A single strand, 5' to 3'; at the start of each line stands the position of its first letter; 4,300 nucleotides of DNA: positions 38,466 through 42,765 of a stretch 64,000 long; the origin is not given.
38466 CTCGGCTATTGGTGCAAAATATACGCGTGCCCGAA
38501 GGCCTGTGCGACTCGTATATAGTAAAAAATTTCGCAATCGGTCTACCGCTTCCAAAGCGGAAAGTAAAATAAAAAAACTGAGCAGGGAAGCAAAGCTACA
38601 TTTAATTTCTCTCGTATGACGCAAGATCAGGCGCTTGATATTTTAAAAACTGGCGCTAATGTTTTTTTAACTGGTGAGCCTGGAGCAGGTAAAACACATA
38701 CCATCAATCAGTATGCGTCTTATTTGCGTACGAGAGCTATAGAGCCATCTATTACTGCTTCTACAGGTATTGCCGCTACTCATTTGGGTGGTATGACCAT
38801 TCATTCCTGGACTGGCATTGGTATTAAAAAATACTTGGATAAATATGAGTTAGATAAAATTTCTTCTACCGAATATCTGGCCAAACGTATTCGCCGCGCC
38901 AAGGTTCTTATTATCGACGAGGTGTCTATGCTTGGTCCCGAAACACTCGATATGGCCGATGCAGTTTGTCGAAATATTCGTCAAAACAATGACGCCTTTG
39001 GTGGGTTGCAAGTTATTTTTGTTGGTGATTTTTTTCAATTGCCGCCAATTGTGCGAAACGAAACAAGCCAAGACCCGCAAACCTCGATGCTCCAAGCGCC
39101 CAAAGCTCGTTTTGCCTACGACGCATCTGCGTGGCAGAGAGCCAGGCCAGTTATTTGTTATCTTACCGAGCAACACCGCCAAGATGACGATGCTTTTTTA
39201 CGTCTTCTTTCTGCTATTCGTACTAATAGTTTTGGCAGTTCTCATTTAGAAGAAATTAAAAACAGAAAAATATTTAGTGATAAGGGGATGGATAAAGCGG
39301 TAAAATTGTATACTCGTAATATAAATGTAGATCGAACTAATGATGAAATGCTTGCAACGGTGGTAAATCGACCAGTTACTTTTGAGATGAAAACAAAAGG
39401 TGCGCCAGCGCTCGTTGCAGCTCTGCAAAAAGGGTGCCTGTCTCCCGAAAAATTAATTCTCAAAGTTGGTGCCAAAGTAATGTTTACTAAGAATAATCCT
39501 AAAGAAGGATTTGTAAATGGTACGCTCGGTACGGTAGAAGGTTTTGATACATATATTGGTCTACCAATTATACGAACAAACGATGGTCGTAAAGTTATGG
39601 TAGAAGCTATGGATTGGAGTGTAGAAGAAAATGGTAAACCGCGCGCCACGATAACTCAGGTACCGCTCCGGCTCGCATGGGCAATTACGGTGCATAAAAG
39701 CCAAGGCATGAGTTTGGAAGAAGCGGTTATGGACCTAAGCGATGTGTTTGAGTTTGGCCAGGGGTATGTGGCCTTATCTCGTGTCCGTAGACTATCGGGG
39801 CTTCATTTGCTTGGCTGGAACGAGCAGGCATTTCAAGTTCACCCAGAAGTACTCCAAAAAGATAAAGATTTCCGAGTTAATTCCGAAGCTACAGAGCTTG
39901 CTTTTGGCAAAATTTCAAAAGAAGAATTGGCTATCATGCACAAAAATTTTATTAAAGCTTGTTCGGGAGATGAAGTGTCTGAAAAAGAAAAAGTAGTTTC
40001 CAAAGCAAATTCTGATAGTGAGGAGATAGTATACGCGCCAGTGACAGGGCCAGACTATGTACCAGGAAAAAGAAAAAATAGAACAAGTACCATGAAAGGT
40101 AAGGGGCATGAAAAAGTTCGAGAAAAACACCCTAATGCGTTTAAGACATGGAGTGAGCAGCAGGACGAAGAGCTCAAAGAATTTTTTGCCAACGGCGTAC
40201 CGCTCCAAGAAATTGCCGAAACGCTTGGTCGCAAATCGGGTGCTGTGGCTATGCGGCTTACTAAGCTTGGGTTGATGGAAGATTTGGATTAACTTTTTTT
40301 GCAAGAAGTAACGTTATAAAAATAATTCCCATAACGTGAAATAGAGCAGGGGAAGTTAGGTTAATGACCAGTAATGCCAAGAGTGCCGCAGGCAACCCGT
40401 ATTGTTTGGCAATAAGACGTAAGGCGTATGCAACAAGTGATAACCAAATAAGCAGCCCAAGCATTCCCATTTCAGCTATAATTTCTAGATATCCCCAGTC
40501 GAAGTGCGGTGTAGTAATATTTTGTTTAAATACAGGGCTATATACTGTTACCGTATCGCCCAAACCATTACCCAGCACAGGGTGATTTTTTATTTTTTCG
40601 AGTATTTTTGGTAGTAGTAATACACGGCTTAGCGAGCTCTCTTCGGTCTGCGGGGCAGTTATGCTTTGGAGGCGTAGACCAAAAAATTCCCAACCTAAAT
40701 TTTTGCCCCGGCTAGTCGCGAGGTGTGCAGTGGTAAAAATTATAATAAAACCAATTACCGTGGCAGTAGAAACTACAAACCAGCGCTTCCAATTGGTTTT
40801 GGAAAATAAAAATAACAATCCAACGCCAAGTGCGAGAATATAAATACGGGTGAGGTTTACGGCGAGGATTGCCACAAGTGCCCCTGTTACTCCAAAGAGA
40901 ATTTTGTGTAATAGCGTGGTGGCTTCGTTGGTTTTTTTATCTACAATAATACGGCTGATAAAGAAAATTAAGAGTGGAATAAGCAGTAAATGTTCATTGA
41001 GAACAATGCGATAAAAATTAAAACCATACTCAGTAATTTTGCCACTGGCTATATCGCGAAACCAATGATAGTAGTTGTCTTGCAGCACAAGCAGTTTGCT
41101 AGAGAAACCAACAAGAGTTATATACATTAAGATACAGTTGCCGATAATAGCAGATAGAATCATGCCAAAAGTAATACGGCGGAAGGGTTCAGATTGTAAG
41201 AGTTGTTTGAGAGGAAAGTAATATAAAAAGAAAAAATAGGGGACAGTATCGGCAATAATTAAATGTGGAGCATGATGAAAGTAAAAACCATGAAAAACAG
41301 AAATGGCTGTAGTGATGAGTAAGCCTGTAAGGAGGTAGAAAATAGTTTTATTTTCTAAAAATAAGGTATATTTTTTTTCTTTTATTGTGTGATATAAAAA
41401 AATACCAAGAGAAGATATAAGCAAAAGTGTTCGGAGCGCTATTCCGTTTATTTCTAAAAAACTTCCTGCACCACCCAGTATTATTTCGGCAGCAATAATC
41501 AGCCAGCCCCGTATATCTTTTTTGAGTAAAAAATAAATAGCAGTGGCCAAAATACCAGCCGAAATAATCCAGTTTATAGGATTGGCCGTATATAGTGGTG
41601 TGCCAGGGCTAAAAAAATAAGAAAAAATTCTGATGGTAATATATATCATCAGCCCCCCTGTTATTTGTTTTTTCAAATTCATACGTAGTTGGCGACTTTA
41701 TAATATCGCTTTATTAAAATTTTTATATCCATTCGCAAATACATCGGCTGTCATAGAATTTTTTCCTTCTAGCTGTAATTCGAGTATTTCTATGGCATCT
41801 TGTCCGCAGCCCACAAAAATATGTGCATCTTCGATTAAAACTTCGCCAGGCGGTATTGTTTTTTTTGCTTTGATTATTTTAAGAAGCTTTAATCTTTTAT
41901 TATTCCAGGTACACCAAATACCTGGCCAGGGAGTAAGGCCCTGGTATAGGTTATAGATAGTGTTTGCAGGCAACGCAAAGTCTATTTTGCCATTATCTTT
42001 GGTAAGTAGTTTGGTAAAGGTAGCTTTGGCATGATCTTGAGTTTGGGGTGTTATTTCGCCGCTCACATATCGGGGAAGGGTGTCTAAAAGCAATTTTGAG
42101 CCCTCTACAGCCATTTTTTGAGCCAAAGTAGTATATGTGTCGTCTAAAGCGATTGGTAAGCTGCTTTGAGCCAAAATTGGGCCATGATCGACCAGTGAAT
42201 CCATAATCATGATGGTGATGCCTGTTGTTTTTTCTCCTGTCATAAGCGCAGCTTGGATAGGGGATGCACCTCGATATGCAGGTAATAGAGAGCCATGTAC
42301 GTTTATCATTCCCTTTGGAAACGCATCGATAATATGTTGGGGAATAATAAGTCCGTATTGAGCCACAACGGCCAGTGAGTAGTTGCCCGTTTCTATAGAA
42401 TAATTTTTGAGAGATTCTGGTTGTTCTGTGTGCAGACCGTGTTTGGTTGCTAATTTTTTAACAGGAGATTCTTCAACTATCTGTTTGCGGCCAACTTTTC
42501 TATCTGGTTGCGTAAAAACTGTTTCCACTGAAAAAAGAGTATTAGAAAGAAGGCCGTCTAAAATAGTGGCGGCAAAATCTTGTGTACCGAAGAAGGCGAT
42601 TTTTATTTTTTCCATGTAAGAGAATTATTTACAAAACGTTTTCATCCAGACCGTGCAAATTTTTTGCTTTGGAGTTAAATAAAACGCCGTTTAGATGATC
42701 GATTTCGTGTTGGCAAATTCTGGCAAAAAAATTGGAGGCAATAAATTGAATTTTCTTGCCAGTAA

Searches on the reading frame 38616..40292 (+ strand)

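Call 14: search_protein_families(library=pfam, proteins=[window:38616-40292:+], max_evalue=0.0001)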
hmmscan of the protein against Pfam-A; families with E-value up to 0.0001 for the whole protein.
window:38616-40292:+ (558 aa): 6 families
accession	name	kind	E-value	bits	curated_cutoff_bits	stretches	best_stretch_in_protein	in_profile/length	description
PF05970.20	PIF1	-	3.7e-32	112.2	25.9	1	11-163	20-173/223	PIF1-like helicase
PF13604.12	AAA_30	-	2.7e-13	50.5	27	1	3-152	6-138/191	AAA domain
PF13245.12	AAA_19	-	3.1e-13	50.5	25.1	1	3-145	1-132/134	AAA domain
PF13401.12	AAA_22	-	6.9e-08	33.3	27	1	13-137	5-122/130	AAA domain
PF21530.3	Pif1_2B_dom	-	3.3e-07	30.4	23.9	1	270-310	6-47/47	DNA helicase Pif1, 2B domain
PF18335.7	SH3_13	-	2.4e-05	24.5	41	1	281-312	25-56/65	ATP-dependent RecD-like DNA helicase SH3 domain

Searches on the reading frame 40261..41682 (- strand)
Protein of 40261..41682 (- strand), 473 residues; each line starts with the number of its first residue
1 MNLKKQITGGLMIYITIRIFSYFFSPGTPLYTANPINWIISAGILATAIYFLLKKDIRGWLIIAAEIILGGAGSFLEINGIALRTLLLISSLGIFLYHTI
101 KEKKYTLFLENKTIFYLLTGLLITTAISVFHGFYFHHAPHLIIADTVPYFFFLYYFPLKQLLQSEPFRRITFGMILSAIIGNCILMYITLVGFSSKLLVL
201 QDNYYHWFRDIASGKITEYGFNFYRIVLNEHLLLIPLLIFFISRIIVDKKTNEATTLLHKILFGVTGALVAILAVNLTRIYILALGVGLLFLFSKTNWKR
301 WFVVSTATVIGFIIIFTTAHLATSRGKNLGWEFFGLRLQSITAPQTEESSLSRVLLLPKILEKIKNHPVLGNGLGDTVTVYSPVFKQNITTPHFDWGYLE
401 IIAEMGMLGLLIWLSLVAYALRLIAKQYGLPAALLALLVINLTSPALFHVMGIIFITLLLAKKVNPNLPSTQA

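Call 14: search_protein_families(library=pfam, proteins=[window:40261-41682:-], max_evalue=0.0001)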
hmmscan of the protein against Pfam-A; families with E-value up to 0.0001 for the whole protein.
window:40261-41682:- (473 aa): 1 family
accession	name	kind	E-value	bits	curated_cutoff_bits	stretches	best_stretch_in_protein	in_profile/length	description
PF04932.20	Wzy_C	-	1.9e-11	44.4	31.7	1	268-414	5-149/149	O-Antigen ligase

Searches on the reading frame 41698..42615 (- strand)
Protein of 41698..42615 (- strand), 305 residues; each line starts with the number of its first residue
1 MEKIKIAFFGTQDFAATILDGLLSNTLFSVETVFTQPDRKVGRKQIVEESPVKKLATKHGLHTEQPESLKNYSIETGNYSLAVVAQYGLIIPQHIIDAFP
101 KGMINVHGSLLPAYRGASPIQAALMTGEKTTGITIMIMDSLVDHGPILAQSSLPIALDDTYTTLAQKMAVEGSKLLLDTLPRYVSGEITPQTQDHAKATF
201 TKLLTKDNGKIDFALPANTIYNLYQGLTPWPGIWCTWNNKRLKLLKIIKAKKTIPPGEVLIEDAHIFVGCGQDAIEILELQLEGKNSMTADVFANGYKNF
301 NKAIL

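Call 14: search_protein_families(library=pfam, proteins=[window:41698-42615:-], max_evalue=0.0001)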
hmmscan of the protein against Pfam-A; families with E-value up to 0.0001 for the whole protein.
window:41698-42615:- (305 aa): 2 families
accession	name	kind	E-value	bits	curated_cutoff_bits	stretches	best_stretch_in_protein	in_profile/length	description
PF00551.24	Formyl_trans_N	-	3.2e-41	141.5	26.1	1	5-179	2-180/181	Formyl transferase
PF02911.23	Formyl_trans_C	-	7.3e-26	90.7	21.1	1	204-297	2-99/100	Formyl transferase, C-terminal domain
